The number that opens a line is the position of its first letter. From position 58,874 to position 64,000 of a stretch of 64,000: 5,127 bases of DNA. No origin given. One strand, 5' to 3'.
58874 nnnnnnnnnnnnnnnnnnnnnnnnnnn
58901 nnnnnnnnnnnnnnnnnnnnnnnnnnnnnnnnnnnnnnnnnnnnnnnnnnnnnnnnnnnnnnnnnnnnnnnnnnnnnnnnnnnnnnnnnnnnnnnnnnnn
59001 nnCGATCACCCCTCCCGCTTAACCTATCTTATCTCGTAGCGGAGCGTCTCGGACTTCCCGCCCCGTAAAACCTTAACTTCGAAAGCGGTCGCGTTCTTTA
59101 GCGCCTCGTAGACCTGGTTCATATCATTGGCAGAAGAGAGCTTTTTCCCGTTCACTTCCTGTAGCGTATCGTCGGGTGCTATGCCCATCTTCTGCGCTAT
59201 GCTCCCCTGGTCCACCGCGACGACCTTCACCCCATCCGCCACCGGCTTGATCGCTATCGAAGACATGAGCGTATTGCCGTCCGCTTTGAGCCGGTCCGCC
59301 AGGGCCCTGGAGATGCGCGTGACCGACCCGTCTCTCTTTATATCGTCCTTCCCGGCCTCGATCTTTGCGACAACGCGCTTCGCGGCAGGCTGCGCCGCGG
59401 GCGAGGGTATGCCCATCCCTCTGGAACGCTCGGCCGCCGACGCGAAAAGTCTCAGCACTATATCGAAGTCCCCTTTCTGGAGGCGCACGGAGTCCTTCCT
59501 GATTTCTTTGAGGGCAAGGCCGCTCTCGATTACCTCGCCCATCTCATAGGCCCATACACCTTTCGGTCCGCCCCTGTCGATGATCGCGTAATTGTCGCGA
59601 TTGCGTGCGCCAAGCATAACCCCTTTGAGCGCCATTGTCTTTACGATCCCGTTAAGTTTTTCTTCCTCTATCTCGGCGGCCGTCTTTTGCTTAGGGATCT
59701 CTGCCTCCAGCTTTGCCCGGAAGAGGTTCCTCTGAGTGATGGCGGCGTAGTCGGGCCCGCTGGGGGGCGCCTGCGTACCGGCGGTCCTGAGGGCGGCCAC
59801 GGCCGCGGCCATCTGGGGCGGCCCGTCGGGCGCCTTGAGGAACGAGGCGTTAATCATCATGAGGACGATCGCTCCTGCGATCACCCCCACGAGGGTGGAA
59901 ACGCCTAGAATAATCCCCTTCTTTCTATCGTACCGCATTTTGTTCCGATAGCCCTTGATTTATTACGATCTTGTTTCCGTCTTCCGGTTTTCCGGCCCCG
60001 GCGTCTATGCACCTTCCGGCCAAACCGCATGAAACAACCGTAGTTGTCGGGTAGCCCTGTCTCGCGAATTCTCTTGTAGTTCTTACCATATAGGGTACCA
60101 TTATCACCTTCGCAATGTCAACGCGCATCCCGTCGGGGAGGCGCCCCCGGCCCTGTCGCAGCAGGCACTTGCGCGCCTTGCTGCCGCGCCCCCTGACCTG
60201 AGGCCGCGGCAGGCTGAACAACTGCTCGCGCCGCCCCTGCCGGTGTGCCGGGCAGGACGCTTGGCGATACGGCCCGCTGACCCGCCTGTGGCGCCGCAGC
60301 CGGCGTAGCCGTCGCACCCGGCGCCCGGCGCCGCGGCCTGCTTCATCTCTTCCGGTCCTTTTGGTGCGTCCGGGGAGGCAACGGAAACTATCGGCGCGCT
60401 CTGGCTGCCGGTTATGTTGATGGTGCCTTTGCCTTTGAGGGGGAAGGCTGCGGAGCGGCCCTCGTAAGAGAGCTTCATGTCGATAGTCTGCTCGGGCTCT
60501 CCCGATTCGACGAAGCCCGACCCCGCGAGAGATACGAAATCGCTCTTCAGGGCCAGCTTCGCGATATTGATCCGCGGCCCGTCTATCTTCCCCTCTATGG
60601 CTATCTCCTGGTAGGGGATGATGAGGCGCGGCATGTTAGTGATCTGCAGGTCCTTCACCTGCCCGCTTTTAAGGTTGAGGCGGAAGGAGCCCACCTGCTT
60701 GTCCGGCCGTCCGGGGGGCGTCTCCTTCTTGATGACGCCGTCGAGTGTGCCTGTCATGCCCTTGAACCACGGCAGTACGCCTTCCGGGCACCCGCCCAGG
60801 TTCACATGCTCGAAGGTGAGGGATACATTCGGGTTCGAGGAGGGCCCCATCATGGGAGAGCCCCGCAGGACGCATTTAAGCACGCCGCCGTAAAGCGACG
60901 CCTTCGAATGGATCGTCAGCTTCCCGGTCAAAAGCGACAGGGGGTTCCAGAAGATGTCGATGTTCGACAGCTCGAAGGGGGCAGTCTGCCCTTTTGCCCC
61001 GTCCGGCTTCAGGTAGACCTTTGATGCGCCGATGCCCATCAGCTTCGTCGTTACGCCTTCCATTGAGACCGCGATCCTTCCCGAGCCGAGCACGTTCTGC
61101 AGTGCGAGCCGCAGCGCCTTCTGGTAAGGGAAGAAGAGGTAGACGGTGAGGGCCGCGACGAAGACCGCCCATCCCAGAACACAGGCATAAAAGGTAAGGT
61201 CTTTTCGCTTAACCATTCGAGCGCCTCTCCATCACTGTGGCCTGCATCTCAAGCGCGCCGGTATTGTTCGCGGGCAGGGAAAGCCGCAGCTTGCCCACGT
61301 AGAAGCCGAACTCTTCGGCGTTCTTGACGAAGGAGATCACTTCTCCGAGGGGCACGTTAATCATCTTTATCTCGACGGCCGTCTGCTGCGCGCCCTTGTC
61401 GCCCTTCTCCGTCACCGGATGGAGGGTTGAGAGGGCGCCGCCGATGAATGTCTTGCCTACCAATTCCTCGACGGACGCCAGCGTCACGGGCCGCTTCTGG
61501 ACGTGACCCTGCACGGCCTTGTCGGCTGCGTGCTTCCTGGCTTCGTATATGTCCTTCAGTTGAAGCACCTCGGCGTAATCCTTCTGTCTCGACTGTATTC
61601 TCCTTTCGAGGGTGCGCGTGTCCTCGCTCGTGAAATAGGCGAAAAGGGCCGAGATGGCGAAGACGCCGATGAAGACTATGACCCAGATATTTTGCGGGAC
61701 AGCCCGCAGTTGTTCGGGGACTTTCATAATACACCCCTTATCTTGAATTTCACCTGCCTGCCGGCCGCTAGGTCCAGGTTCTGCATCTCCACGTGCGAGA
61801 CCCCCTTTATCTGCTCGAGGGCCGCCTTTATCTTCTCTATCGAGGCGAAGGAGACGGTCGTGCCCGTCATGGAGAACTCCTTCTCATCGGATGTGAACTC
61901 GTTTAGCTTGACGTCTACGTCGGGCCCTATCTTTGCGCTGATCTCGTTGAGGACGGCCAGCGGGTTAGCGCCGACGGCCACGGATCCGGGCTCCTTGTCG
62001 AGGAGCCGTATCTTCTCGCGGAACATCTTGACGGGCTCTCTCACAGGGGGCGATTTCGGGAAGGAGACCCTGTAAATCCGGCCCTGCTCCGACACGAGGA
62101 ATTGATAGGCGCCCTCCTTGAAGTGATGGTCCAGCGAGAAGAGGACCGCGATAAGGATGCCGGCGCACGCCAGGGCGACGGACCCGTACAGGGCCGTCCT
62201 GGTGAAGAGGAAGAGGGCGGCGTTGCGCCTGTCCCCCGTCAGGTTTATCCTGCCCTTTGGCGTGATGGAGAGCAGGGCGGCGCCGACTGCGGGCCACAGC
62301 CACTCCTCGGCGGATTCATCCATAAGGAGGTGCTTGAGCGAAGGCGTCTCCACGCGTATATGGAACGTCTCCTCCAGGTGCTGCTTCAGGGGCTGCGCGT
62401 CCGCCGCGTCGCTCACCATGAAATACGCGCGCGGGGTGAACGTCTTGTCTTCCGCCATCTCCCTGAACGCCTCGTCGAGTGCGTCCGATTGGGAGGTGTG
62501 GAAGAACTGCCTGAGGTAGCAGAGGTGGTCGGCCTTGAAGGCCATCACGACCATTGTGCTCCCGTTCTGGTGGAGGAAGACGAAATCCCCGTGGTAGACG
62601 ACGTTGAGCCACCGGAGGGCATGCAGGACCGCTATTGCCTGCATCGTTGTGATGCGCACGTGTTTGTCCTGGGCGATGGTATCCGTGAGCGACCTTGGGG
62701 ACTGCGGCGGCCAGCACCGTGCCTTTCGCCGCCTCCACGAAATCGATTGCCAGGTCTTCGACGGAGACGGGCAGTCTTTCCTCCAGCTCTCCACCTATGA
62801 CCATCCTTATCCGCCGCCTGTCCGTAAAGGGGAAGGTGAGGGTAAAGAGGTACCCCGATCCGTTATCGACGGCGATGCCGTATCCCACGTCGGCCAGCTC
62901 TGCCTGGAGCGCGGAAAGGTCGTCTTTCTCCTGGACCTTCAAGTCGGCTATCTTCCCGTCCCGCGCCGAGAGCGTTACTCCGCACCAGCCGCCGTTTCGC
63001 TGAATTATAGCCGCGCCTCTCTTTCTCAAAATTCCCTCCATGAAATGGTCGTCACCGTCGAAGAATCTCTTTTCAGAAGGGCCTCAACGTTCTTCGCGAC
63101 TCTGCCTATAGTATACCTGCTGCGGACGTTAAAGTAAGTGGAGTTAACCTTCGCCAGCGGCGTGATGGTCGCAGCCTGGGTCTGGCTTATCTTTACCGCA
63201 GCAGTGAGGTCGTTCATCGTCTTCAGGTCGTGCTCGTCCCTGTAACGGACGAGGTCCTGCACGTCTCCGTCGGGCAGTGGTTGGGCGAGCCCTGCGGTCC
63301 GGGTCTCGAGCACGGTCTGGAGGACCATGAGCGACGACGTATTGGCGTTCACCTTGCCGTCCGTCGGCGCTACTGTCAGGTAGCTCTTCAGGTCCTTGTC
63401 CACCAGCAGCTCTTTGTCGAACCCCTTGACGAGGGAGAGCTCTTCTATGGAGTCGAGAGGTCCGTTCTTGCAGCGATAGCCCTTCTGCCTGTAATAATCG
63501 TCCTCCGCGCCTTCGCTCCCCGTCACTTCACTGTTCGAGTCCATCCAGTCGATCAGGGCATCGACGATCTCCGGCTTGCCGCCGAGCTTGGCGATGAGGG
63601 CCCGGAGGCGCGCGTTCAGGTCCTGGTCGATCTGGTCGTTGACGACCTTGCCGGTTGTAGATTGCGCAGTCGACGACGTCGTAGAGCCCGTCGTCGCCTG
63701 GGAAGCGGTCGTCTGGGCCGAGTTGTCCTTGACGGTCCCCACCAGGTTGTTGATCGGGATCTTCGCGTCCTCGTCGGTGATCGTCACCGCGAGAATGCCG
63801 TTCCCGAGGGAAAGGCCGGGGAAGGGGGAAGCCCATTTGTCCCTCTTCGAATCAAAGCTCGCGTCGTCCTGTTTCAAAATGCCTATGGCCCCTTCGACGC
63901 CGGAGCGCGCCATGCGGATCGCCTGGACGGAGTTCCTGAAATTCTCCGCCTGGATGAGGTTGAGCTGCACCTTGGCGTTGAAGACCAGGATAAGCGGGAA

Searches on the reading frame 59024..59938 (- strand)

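Call 48: search_protein_families(library=pfam, proteins=[window:59024-59938:-], max_evalue=0.001)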
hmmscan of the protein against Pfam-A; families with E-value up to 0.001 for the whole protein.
window:59024-59938:- (304 aa): 4 families
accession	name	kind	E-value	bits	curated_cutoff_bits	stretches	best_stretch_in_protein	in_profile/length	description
PF11356.14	T2SSC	-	5.7e-09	36.4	27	1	16-155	6-132/141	Type II secretion system protein C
PF13180.12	PDZ_2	-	1.3e-08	35.4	27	1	229-300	6-77/80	PDZ domain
PF17820.7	PDZ_6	-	3.6e-07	30.3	27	1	239-289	2-49/54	PDZ domain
PF00595.29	PDZ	-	2.3e-05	25.1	23.2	1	234-288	24-76/81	PDZ domain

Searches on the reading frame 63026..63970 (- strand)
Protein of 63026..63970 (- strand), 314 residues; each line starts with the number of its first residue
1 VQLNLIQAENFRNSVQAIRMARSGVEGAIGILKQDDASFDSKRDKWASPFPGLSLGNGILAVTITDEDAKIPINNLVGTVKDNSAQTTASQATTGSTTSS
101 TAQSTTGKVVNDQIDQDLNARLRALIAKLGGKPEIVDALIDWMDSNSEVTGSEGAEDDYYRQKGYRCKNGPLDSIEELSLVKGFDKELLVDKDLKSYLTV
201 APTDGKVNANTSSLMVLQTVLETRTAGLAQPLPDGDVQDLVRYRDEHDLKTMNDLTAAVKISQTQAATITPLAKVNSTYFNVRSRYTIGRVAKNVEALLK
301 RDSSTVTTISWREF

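Call 48: search_protein_families(library=pfam, proteins=[window:63026-63970:-], max_evalue=0.001)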
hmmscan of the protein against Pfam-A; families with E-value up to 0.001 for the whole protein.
window:63026-63970:- (314 aa): 2 families
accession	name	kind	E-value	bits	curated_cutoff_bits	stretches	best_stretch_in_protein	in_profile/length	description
PF21687.3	T2SSK_1st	-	8.8e-17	62.2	26.2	1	111-202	12-106/107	Type II secretion system (T2SS), protein K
PF12836.13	HHH_3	-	0.00011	22.6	27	0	165-189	33-57/65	Helix-hairpin-helix motif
